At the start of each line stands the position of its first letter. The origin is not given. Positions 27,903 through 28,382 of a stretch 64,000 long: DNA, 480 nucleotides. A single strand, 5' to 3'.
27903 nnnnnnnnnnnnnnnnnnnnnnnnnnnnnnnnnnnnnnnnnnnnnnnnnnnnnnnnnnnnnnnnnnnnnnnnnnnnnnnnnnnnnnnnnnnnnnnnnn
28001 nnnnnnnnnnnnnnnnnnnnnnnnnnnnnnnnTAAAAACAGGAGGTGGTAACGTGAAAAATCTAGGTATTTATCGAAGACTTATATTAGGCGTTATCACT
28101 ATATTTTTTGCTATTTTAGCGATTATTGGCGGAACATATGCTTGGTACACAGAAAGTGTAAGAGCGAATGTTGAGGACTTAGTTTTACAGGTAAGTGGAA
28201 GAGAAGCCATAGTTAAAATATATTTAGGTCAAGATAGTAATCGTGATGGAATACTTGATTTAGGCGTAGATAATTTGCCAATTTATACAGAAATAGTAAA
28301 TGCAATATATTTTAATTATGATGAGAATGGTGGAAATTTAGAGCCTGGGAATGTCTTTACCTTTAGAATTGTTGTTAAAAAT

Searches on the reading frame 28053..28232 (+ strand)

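Call 58: search_protein_families(library=ncbifam, proteins=[window:28053-28232:+], max_evalue=10)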
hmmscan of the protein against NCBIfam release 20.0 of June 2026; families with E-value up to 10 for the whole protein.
seq(60 aa): 2 families
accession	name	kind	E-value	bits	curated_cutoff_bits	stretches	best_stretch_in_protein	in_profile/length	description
TIGR04088.1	cognate_SipW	domain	0.0049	17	19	1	19-36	6-23/34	SipW-dependent-type signal peptide-containing protein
NF033842.1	small_MgtS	equivalog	0.19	11.8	35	1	12-26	2-16/31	protein MgtS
